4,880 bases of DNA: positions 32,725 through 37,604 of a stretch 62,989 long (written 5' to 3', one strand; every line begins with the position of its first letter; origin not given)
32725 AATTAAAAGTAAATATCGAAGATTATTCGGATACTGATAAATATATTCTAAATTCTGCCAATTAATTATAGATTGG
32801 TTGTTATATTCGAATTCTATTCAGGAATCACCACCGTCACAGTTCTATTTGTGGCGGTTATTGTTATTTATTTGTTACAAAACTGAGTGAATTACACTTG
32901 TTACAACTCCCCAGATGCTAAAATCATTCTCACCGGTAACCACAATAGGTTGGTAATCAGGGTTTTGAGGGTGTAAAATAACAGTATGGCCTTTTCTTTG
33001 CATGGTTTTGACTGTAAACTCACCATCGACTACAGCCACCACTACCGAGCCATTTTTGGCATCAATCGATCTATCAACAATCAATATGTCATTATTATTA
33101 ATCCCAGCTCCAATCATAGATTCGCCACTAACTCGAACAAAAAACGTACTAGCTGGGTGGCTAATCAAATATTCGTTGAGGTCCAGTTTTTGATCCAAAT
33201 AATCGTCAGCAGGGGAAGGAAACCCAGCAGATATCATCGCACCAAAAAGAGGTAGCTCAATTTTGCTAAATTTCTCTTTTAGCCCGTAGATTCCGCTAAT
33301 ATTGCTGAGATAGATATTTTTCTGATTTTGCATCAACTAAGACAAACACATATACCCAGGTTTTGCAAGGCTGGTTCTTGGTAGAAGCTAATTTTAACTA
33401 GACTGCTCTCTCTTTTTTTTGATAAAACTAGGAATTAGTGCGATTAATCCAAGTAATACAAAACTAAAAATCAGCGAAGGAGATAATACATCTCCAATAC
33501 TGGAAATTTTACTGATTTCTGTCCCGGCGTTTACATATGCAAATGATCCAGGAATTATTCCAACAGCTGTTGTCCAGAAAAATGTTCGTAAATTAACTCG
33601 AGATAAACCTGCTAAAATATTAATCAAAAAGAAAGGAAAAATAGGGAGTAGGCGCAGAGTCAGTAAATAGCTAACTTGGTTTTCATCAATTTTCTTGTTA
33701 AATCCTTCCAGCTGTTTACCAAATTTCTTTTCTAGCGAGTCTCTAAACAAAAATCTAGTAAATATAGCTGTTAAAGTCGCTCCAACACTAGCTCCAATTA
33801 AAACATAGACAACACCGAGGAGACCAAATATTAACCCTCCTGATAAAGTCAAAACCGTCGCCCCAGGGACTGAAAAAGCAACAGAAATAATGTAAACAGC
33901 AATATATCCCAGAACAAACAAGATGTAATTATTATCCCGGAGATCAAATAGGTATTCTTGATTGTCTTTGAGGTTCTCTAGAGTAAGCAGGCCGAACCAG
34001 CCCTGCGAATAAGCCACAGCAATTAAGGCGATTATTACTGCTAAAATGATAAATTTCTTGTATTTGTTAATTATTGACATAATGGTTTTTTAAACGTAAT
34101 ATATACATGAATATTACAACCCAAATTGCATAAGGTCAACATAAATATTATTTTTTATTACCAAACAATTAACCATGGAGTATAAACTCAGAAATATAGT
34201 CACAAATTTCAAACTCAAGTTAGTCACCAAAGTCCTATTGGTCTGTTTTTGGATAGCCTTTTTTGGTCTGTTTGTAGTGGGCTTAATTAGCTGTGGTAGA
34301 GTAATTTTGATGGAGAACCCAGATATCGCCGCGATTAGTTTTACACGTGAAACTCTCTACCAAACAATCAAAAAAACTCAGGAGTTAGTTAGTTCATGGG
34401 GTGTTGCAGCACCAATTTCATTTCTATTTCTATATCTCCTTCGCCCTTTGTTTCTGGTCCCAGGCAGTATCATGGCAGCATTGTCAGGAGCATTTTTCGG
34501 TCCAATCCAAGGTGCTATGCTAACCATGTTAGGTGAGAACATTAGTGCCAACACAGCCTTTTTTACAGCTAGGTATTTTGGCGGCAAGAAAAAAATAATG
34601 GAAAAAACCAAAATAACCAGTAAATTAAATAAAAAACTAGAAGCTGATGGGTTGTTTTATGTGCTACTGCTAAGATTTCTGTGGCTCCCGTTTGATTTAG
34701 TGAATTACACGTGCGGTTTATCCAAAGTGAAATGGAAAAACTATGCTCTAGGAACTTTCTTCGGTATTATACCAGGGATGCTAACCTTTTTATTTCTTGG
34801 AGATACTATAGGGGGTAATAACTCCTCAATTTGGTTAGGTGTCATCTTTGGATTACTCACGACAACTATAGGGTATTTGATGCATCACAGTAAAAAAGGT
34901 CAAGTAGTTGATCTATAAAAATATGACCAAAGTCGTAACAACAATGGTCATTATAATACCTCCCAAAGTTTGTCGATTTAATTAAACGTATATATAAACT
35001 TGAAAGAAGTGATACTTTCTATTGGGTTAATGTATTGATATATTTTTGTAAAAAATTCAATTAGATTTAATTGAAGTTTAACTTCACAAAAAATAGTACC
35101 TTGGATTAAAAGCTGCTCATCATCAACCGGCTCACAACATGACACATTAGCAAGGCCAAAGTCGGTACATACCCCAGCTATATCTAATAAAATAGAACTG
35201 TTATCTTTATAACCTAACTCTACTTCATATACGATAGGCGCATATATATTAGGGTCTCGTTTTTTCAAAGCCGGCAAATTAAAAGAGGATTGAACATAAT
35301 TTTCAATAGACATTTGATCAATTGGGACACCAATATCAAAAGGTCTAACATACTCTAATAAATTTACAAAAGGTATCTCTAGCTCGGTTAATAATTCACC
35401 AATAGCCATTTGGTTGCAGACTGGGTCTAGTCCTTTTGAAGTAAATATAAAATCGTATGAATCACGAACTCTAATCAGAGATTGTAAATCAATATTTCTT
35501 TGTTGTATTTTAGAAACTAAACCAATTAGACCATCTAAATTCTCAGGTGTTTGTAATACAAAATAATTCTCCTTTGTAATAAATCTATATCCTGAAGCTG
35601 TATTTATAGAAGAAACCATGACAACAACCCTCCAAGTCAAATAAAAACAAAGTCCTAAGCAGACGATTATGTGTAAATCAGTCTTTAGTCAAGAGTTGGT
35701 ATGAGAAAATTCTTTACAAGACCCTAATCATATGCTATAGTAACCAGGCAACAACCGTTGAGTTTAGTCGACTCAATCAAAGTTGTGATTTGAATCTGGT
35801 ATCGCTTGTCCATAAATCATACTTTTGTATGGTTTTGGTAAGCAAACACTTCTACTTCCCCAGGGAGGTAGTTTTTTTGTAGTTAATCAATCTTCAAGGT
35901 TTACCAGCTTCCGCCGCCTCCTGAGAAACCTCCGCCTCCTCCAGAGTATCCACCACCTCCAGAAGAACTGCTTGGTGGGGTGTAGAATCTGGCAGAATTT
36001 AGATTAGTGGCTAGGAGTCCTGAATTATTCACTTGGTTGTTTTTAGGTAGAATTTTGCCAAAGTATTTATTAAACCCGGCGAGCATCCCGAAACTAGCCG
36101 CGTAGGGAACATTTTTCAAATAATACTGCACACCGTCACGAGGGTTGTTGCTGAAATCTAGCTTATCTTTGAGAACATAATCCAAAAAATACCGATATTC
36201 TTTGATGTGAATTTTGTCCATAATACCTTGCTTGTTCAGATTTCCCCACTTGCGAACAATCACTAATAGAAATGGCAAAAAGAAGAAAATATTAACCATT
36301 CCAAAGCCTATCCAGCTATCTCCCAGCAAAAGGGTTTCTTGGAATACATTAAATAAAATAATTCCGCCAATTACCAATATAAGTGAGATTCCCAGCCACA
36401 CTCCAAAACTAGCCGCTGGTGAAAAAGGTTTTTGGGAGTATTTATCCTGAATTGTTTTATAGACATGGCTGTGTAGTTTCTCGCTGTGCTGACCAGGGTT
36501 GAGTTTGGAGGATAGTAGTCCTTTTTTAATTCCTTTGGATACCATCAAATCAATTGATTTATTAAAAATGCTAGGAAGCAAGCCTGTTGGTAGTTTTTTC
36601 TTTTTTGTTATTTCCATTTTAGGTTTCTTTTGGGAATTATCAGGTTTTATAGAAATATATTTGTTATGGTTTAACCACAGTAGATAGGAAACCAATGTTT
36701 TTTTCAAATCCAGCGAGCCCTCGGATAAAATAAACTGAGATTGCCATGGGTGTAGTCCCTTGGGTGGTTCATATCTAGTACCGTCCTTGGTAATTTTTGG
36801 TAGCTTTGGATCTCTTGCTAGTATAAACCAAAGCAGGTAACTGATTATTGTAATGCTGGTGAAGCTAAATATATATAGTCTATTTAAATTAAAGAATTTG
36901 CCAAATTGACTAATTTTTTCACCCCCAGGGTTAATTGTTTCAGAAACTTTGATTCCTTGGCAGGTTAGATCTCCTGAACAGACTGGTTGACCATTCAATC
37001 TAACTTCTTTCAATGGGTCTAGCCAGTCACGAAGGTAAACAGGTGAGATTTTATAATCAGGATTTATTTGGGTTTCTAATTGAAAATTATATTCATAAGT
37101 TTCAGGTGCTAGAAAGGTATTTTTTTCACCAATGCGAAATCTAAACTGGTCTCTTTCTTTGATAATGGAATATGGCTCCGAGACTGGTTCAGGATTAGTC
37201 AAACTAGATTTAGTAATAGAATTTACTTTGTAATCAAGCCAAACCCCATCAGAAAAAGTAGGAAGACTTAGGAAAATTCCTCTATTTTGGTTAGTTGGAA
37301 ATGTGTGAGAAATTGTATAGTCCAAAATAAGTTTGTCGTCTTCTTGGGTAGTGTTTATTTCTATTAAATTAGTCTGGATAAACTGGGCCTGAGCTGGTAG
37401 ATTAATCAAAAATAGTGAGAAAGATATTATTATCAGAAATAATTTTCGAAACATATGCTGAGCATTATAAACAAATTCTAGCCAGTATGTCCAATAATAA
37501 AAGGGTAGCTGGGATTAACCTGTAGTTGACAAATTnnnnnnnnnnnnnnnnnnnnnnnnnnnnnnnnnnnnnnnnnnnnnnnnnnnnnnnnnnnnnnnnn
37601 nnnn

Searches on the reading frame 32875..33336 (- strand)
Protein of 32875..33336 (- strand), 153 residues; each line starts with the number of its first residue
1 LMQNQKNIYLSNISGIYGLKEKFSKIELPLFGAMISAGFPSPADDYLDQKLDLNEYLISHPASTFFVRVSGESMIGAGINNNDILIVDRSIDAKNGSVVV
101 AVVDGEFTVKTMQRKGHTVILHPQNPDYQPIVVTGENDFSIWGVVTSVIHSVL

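Call 39: search_protein_families(library=pfam, proteins=[window:32875-33336:-])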
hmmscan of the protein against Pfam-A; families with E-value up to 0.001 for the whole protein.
window:32875-33336:- (153 aa): 1 family
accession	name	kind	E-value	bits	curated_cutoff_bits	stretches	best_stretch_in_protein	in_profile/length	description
PF00717.28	Peptidase_S24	-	6.1e-34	116.7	23.3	1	29-145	1-115/116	Peptidase S24-like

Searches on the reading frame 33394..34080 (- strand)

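Call 39: search_protein_families(library=pfam, proteins=[window:33394-34080:-])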
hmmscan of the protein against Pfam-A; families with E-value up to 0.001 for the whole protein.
window:33394-34080:- (228 aa): 1 family
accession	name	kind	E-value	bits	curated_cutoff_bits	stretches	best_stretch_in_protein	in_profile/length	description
PF09335.16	VTT_dom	-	1.8e-23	83.8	33.9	1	74-187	3-122/123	VTT domain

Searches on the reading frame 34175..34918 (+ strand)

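Call 39: search_protein_families(library=pfam, proteins=[window:34175-34918:+])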
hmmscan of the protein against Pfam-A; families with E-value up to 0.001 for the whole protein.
window:34175-34918:+ (247 aa): 1 family
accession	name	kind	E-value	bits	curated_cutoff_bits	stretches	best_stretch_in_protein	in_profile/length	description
PF09335.16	VTT_dom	-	3e-28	99.2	33.9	1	95-210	1-122/123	VTT domain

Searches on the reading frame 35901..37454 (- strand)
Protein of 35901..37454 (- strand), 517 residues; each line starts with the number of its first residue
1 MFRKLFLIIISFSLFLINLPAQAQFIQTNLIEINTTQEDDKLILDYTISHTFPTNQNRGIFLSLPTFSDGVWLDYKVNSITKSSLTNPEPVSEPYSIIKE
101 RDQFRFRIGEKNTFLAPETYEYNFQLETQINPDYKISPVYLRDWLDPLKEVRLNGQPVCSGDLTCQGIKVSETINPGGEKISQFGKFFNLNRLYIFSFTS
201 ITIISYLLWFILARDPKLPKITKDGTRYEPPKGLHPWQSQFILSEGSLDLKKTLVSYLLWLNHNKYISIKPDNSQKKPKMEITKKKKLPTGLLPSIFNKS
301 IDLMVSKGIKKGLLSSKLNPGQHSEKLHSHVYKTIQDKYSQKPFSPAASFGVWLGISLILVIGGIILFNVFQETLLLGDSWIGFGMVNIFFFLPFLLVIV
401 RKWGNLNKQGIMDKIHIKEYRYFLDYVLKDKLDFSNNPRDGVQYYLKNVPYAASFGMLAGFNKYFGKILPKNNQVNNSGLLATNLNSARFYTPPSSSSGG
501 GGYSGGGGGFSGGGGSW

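Call 40: search_protein_families(library=pfam, proteins=[window:35901-37454:-])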
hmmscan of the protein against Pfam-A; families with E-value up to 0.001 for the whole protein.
window:35901-37454:- (517 aa): 1 family
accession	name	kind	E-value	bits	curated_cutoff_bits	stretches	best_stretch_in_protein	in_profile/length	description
PF20990.2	DUF2207_C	-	2e-14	54.3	33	1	227-457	3-239/247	Predicted membrane protein (DUF2207) C-terminal domain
